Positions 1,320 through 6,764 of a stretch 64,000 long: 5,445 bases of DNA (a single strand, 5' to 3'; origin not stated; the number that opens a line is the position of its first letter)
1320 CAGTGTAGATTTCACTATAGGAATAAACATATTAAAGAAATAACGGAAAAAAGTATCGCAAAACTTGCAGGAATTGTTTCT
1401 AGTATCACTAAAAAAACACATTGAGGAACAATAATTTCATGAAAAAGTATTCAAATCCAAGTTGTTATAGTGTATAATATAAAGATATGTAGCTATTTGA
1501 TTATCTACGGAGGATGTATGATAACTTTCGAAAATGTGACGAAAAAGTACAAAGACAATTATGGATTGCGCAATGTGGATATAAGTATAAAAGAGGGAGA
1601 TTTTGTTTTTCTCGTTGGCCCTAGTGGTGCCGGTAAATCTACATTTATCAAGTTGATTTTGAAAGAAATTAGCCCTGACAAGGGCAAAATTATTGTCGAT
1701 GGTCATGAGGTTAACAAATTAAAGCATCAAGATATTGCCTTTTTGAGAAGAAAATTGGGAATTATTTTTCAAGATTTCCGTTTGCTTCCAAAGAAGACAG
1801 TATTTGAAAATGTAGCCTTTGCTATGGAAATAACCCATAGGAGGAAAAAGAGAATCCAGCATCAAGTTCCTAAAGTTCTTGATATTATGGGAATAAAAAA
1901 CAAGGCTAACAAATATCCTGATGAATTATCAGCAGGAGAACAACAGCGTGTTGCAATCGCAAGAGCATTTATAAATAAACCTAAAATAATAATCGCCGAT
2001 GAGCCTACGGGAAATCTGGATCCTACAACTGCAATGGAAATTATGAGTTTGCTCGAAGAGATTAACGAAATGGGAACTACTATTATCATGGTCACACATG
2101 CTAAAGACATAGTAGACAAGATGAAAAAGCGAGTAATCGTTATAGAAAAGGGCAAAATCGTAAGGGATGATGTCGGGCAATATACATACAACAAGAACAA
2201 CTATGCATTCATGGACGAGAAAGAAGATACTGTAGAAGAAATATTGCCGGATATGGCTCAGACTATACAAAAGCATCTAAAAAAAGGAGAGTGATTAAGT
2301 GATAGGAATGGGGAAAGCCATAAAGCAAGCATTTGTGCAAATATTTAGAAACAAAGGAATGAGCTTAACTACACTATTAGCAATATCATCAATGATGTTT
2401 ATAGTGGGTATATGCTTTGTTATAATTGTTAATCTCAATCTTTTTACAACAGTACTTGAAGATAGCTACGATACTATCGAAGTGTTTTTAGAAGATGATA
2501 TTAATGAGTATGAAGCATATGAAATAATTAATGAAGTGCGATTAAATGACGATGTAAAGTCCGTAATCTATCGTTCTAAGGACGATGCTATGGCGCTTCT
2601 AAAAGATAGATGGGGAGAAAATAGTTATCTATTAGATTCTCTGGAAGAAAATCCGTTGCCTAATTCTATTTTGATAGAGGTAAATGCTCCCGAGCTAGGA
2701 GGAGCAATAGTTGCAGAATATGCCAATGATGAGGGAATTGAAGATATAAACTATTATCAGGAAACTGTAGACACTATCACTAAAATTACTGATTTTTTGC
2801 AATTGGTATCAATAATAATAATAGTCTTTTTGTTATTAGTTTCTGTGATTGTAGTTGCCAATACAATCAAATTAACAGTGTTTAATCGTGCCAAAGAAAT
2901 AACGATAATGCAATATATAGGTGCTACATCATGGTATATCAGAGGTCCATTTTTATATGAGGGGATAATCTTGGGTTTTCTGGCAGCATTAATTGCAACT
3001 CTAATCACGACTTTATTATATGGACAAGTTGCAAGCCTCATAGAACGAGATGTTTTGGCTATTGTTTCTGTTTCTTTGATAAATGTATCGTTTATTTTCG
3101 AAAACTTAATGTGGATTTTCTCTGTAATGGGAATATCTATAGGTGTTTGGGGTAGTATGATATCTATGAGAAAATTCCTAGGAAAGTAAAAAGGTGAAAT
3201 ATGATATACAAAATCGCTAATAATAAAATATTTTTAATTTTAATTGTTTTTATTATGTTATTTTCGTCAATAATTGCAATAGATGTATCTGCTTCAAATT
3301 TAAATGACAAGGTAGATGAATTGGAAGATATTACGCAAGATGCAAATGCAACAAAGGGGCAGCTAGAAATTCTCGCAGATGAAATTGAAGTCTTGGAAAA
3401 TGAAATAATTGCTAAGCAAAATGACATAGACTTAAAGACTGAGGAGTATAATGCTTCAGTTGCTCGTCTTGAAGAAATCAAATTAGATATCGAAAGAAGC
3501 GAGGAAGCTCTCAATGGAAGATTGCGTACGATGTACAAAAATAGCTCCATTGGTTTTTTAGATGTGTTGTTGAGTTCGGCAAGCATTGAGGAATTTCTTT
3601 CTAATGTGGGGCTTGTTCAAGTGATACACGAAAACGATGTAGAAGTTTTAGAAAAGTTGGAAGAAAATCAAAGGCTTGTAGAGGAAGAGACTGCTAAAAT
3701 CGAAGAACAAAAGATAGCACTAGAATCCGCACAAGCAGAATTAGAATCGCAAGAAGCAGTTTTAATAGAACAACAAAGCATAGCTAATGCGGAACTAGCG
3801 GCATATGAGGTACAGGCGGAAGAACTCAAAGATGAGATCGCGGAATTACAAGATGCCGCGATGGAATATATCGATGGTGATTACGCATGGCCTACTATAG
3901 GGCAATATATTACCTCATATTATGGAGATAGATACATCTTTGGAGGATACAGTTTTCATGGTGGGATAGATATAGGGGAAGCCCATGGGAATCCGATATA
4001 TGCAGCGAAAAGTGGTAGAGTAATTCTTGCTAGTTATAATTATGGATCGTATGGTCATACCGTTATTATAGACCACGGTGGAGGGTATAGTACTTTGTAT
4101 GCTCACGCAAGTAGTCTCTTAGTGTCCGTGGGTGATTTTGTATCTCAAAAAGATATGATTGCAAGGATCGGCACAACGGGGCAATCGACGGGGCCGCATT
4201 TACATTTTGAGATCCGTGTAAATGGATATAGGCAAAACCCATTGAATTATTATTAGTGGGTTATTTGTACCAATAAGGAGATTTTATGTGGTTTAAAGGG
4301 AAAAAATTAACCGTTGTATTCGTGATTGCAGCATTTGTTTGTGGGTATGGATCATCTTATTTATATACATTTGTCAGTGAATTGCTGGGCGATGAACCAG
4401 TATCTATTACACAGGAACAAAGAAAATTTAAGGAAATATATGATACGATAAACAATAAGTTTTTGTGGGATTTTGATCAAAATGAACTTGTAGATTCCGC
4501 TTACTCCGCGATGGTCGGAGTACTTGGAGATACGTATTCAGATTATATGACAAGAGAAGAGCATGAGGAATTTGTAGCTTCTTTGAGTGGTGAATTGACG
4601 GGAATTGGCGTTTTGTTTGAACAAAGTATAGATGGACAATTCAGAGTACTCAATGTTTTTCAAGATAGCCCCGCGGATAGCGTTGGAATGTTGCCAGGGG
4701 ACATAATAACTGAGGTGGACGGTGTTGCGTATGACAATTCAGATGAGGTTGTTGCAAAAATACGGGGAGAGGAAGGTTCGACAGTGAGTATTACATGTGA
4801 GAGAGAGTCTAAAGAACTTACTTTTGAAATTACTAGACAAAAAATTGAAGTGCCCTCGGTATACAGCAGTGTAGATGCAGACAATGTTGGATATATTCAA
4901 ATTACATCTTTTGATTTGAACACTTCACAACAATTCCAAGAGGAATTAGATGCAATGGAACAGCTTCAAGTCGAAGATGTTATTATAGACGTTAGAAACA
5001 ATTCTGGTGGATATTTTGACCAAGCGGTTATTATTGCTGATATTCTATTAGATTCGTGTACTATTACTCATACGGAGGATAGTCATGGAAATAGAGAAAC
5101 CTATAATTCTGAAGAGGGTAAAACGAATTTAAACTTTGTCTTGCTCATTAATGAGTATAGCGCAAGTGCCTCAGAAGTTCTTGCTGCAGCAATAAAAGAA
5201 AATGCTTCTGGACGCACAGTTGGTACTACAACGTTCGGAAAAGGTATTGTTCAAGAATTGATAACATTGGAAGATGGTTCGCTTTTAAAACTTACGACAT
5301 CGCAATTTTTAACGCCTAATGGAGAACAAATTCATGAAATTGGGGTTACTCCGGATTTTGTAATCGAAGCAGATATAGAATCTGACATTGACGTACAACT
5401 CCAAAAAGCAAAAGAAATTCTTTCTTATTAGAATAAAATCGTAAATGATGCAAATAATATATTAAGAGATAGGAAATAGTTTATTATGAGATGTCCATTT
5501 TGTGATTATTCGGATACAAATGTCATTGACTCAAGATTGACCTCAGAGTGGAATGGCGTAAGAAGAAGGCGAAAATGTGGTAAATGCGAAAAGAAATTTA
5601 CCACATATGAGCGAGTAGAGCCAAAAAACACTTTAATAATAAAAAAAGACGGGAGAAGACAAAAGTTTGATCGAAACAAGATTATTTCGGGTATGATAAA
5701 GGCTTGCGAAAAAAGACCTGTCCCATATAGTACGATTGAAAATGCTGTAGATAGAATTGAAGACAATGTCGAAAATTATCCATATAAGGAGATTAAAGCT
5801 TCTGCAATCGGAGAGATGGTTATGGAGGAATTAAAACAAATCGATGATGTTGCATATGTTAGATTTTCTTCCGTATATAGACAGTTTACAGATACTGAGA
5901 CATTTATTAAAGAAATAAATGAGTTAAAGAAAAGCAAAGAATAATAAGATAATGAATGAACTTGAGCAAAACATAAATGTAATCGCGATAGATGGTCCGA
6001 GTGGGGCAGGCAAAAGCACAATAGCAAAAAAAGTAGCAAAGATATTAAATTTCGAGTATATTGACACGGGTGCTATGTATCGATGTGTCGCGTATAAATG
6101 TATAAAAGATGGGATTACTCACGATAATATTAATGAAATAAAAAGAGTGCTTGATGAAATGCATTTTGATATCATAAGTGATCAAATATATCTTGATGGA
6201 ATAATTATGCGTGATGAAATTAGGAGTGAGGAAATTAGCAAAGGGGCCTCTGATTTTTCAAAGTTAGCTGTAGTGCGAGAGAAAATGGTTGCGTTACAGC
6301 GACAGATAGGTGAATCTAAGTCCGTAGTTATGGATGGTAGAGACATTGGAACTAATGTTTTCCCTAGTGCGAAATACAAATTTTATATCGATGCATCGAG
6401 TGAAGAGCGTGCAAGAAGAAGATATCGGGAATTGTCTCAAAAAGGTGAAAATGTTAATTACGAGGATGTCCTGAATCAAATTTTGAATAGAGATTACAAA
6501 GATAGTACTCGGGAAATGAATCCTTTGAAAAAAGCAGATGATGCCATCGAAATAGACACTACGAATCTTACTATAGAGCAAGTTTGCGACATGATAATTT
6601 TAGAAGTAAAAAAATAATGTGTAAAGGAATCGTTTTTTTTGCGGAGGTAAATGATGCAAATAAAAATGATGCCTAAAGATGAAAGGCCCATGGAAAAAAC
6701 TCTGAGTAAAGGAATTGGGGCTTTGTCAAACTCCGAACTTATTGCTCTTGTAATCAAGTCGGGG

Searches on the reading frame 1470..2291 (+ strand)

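Call 39: search_protein_families(library=ncbifam, max_evalue=0.00001, proteins=[window:1470-2291:+])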
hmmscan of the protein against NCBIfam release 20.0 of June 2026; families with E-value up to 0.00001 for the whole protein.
window:1470-2291:+ (274 aa): 189 families (the best 25 are shown)
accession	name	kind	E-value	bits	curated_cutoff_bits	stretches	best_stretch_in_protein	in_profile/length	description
TIGR02673.1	FtsE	equivalog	2.1e-86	289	264.85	1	17-229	1-214/214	cell division ATP-binding protein FtsE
NF007027.0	PRK09493.1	equivalog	2e-57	194.3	379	1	17-236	1-220/240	glutamine ABC transporter ATP-binding protein GlnQ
TIGR02314.1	ABC_MetN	equivalog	2.5e-57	194.5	499.7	1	17-235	1-224/343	methionine ABC transporter ATP-binding protein MetN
TIGR02315.1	ABC_phnC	equivalog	5.5e-57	193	266.1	1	17-239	1-233/243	phosphonate ABC transporter ATP-binding protein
NF038007.1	ABC_ATP_DarD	equivalog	1.3e-56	191.6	375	1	19-230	3-218/218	darobactin export ABC transporter ATP-binding protein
TIGR02211.1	LolD_lipo_ex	equivalog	2.5e-56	190.7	307.75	1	18-231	2-220/221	lipoprotein-releasing ABC transporter ATP-binding protein LolD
TIGR03608.1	L_ocin_972_ABC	subfamily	2.7e-56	190.3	254.85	1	21-223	2-204/206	putative bacteriocin export ABC transporter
NF040840.2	tungstate_WtpC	equivalog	1.8e-53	182.1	440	1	17-232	1-211/347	tungstate ABC transporter ATP-binding protein WtpC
NF043075.1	MMSYN1_0197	equivalog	8.7e-52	176.1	550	1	17-248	2-229/341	spermidine/putrescine ABC transporter ATP-binding protein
TIGR03265.1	PhnT2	equivalog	2.3e-51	175.1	457.7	1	18-249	5-232/353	putative 2-aminoethylphosphonate ABC transporter ATP-binding protein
TIGR02982.1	heterocyst_DevA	subfamily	1.1e-50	172.3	295.8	1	33-230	21-219/220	ABC exporter ATP-binding subunit, DevA family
NF006987.0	PRK09452.1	equivalog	2.3e-50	171.4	482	1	17-247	17-243/378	spermidine/putrescine ABC transporter ATP-binding protein PotA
NF040933.2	ABC_arch_GlcV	equivalog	3.1e-50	171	450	1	18-242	3-232/357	glucose ABC transporter ATP-binding protein GlcV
TIGR00968.1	3a0106s01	subfamily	3.1e-50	170.9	342.75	1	18-248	1-227/237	sulfate ABC transporter ATP-binding protein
TIGR04521.1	ECF_ATPase_2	equivalog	1.6e-49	168.5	330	1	18-244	1-237/279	energy-coupling factor transporter ATPase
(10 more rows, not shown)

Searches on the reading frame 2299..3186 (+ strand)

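Call 39: search_protein_families(library=ncbifam, max_evalue=0.00001, proteins=[window:2299-3186:+])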
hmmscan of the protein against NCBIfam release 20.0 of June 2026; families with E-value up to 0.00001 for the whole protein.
window:2299-3186:+ (296 aa): 4 families
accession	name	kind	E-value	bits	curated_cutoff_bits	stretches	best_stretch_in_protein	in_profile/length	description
NF038347.1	FtsX_Gpos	exception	5.2e-76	255.8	225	1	5-294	5-295/296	permease-like cell division protein FtsX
TIGR00439.2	FtsX_Gneg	equivalog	7.2e-62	209.2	255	1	6-294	3-291/292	permease-like cell division protein FtsX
NF038346.1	FtsX_actino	exception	1.6e-33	116.4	250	1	10-294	7-306/308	permease-like cell division protein FtsX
TIGR03434.1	ADOP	subfamily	1.2e-06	27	622.3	1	160-275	264-378/803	ADOP family duplicated permease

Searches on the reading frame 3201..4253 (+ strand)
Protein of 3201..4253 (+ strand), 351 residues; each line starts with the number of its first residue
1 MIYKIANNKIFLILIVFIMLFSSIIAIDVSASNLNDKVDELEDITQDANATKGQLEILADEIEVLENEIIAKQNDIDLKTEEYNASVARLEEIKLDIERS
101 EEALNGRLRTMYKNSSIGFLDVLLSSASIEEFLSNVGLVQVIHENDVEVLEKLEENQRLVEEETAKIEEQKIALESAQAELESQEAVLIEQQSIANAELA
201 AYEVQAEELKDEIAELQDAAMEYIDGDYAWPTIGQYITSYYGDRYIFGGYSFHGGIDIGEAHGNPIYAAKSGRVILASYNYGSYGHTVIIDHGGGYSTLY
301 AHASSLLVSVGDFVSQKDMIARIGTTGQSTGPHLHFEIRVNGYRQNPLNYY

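Call 39: search_protein_families(library=ncbifam, max_evalue=0.00001, proteins=[window:3201-4253:+])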
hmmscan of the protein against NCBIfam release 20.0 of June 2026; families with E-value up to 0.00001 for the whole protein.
window:3201-4253:+ (351 aa): 14 families
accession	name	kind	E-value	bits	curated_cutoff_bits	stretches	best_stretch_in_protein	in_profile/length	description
NF052336.1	PdgHdaseHSB100310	equivalog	3.5e-33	115.3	500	1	225-344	32-147/316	peptidoglycan hydrolase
NF052530.1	Heli_ShapePgp3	exception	8.7e-31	107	300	1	158-350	72-263/270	peptidoglycan metallopeptidase Pgp3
NF008123.1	PRK10871.1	equivalog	2.1e-21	76.7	311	1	160-350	180-361/365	murein hydrolase activator NlpD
NF008644.1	PRK11637.1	equivalog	6e-21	74.9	270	1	144-349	186-381/385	murein hydrolase activator EnvC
NF008652.0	PRK11649.1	equivalog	6.5e-20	71.2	341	1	230-348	286-407/439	murein DD-endopeptidase MepM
NF052529.1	PG_M23_Pgp6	exception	6.7e-20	71.2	600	1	249-348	331-429/452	peptidoglycan metallopeptidase Pgp6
NF041208.1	celldiv_DipM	equivalog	4.2e-19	69.1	740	1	227-350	297-416/419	cell division endopeptidase DipM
NF040883.1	amid_act_ActS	equivalog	5.7e-19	68.3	375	1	225-350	114-232/242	amidase activator ActS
NF050804.1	CellDivDipMCaul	equivalog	2.5e-17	62.9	900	1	226-340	505-615/634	cell division endopeptidase DipM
NF053824.1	PdgNdpepShyC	equivalog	1.6e-16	60.2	700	1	248-347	291-389/429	peptidoglycan DD-endopeptidase ShyC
NF053825.1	PdgNdpepShyA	equivalog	1.8e-15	56.6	700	1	248-347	291-389/425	peptidoglycan DD-endopeptidase ShyA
NF053738.1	S2SprSpoIIQBc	equivalog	3.8e-14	52.9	250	1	250-350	119-222/232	stage II sporulation protein SpoIIQ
NF047755.1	LIC_10271_M23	exception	1e-06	28.7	180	1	250-322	114-185/207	LIC_10271 family cell wall hydrolase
NF046104.1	PptglHdxlasePcsB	equivalog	7.6e-06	25.4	450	1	13-221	9-225/400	peptidoglycan hydrolase PcsB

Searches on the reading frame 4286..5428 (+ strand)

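Call 39: search_protein_families(library=ncbifam, max_evalue=0.00001, proteins=[window:4286-5428:+])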
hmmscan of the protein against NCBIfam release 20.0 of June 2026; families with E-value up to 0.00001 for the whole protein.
window:4286-5428:+ (381 aa): 15 families
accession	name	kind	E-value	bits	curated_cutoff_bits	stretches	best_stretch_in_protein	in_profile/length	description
NF052377.1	lmo1851_S41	exception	6.2e-86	288.9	725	1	9-361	8-368/468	lmo1851 family serine protease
TIGR00225.1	prc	subfamily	2.1e-84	283.4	218.6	1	64-366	10-320/335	C-terminal processing peptidase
NF045590.1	Cterm_S41_CtpC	exception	2.2e-66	224.4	665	1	57-368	67-386/418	carboxyl-terminal processing protease CtpC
NF045589.1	Cterm_S41_CtpB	exception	1.2e-65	221.8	633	1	70-374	82-392/416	carboxyl-terminal processing protease CtpB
NF045588.1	Cterm_S41_CtpA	exception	4e-65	220.3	625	1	63-367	69-389/401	carboxyl-terminal processing protease CtpA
TIGR03900.1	prc_long_Delta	hypoth_equivalog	9.7e-62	209.2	660.95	1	44-360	79-404/973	MXAN_5808 family serine peptidase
NF045591.1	Cterm_S41_CtpZ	exception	2.9e-55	187.7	525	1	71-377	77-395/403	carboxyl-terminal processing protease CtpZ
NF051464.1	tail_spec_CT441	exception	4.5e-37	128.1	700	1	75-362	218-527/645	tail-specific protease Tsp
NF008388.1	PRK11186.1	exception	2.3e-32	112.2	825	1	82-364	223-530/663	carboxy terminal-processing peptidase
NF058627.1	S41_Gfo1087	equivalog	2.5e-12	46.5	455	1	25-330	50-375/489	GFO_1087 family putative carboxy terminal peptidase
NF033424.1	chlamy_CPAF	equivalog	1.6e-11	43.5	250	0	284-362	459-540/564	protease-like activity factor CPAF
TIGR02037.1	degP_htrA_DO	subfamily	3.3e-08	32.9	416.2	1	121-240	263-383/434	Do family serine endopeptidase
TIGR00054.1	TIGR00054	equivalog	1.1e-06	27.8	147.55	1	101-186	194-271/421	RIP metalloprotease RseP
NF041521.1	HhoA_HhoB_HtrA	equivalog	1.8e-06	27.5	450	1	121-186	267-333/335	HhoA/HhoB/HtrA family serine endopeptidase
NF008147.1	PRK10898.1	equivalog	7.1e-06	25.4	408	0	119-186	281-349/352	outer membrane-stress sensor serine endopeptidase DegS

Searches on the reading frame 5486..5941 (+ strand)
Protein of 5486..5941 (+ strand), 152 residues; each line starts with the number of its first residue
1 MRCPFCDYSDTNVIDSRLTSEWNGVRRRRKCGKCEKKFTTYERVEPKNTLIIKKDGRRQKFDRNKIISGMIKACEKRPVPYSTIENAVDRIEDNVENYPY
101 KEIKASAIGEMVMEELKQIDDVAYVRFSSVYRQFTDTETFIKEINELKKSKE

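Call 39: search_protein_families(library=ncbifam, max_evalue=0.00001, proteins=[window:5486-5941:+])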
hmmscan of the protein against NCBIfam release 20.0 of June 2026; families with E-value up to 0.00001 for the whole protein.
window:5486-5941:+ (152 aa): 1 family
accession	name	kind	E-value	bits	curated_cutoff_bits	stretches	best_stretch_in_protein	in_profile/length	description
TIGR00244.1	TIGR00244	equivalog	3.4e-58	195.9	124.65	1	1-147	1-147/147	transcriptional regulator NrdR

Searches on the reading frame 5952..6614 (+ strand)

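Call 39: search_protein_families(library=ncbifam, max_evalue=0.00001, proteins=[window:5952-6614:+])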
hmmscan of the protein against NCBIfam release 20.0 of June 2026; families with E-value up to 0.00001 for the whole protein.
window:5952-6614:+ (221 aa): 9 families
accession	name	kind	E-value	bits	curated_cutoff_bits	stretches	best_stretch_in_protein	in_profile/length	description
TIGR00017.1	cmk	equivalog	1.6e-69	233.9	135.55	1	10-217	4-215/217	(d)CMP kinase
NF010004.0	PRK13477.1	equivalog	5.5e-69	232.9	524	1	6-216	283-500/514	bifunctional pantoate--beta-alanine ligase/(d)CMP kinase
NF008816.0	PRK11860.1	equivalog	4.7e-57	193.5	943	1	6-217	441-652/662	bifunctional 3-phosphoshikimate 1-carboxyvinyltransferase/cytidylate kinase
NF007071.0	PRK09518.1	equivalog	2.3e-45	155.3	953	1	9-216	5-222/706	bifunctional cytidylate kinase/GTPase Der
TIGR02173.1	cyt_kin_arch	equivalog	3.2e-10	40.3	102.1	1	10-75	2-69/169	(d)CMP kinase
NF003456.0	PRK05057.1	equivalog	1.3e-06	28.5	195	0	11-39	7-35/173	shikimate kinase AroK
NF005115.0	PRK06547.1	equivalog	2.7e-06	26.9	173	0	4-43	11-51/172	hypothetical protein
NF003012.0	PRK03839.1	equivalog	3.8e-06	27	152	0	10-84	2-73/180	putative kinase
NF010553.0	PRK13947.1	equivalog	8.6e-06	26.1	204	0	11-53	4-46/173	shikimate kinase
